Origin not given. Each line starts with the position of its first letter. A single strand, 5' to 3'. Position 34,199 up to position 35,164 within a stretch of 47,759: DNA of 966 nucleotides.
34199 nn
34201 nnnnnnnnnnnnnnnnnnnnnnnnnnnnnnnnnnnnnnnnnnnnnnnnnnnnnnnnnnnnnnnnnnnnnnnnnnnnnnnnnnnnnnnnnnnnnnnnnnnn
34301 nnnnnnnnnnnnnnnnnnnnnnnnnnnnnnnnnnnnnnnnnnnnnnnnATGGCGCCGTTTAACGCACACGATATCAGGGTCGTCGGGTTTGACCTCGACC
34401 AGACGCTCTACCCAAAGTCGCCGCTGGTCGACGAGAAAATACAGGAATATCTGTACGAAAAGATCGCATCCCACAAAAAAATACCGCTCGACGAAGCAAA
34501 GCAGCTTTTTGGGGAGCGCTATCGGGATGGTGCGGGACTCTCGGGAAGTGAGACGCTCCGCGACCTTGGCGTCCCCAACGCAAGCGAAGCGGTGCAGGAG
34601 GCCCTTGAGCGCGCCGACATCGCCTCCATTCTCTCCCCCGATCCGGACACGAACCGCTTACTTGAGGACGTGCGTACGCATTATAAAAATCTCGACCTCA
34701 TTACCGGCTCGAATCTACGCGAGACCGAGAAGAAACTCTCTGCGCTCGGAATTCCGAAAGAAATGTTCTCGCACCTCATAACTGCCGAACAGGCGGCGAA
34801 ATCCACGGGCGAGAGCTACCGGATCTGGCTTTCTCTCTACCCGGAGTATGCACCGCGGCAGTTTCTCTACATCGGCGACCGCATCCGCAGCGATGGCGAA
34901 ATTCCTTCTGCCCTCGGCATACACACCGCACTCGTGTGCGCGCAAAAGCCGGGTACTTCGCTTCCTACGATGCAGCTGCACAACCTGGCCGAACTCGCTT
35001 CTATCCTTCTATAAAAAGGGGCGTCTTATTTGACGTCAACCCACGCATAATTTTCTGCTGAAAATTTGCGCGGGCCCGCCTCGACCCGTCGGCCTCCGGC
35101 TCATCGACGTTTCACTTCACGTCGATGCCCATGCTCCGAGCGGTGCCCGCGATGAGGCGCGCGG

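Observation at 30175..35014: Four-gene operon with overlapping start/stop codons that looks like a non-canonical thymidylate or C5-modified-pyrimidine pathway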

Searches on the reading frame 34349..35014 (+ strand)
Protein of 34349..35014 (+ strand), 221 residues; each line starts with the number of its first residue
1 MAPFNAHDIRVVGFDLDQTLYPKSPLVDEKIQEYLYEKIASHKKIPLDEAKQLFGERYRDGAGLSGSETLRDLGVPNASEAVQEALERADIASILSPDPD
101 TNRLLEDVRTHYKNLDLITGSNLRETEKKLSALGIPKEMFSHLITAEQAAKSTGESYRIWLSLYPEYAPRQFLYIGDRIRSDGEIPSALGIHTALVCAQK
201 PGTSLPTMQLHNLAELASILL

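Call 4: search_protein_families(library=pfam, proteins=[window:34349-35014:+], max_evalue=1)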
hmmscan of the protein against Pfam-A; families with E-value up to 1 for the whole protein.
window:34349-35014:+ (221 aa): 5 families
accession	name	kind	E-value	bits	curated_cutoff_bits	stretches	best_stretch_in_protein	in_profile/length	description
PF13419.12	HAD_2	-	4.6e-08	33.8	23.8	1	14-196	3-178/178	Haloacid dehalogenase-like hydrolase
PF00702.32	Hydrolase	-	4.2e-07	31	26.4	1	9-182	1-183/191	haloacid dehalogenase-like hydrolase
PF05761.20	5_nucleotid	-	0.01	15.2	28.5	0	5-46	8-50/460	5' nucleotidase family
PF13242.12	Hydrolase_like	-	0.018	15.3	22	1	166-196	18-48/75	HAD-hyrolase-like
PF12710.13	HAD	-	0.021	15.7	27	1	12-146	1-130/189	haloacid dehalogenase-like hydrolase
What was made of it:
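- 34349..35014 (+): g4: 221-aa HAD phosphatase (DxDxT motif '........'), nearest to pyrimidine 5'-nucleotidases. Pfam HAD_2 33.8 bits, above cutoff (call 4).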

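Call 5: search_protein_families(library=ncbifam, proteins=[window:34349-35014:+], max_evalue=1)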
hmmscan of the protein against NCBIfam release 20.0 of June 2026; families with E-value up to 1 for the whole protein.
window:34349-35014:+ (221 aa): 9 families
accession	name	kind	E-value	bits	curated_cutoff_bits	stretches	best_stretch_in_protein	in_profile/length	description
TIGR01993.1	Pyr-5-nucltdase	equivalog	3.6e-11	43.2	142.9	1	12-195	3-182/183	pyrimidine 5'-nucleotidase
TIGR02253.1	CTE7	subfamily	5.9e-11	42.6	169.75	1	9-198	2-195/221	TIGR02253 family HAD-type hydrolase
TIGR02244.1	HAD-IG-Ncltidse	subfamily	1.3e-05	24.5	237.15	1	7-51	10-55/343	HAD-IG family 5'-nucleotidase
NF053830.1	RUBPPhHalo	equivalog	1.9e-05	24.4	330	1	80-200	88-207/234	ribulose-1,5-bisphosphate 5-phosphatase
TIGR01662.1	HAD-SF-IIIA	subfamily_domain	4.5e-05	23.6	44.6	1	146-196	88-138/141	HAD-IIIA family hydrolase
TIGR02252.1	DREG-2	subfamily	0.00033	20.5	155.2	1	96-195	105-203/203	HAD hydrolase, REG-2-like, family IA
TIGR01459.1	HAD-SF-IIA-hyp4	hypoth_equivalog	0.0035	16.8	103.75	0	151-197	195-241/242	TIGR01459 family HAD-type hydrolase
TIGR02254.1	YjjG_YfnB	equivalog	0.024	14.1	159.9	1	103-220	104-223/223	YjjG family noncanonical pyrimidine nucleotidase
TIGR01669.1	phage_XkdX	equivalog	0.18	11.6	28.2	0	143-157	31-45/45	XkdX family protein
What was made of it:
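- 34349..35014 (+): TIGR01993 E=3.6e-11, below cutoff (call 5).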

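Call 23: search_protein_families(library=phrogs, proteins=[window:34349-35014:+], max_evalue=0.1)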
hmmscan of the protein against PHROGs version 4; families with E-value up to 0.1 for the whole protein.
window:34349-35014:+ (221 aa): 1 family
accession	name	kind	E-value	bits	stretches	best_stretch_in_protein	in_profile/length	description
phrog_8468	-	other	0.0026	18.5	1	76-152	74-150/221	HAD-superfamily hydrolase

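Call 42: search_protein_families(library=padloc, proteins=[window:34349-35014:+], max_evalue=0.1)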
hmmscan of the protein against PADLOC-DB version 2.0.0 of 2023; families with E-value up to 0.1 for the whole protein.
window:34349-35014:+ (221 aa): 0 families
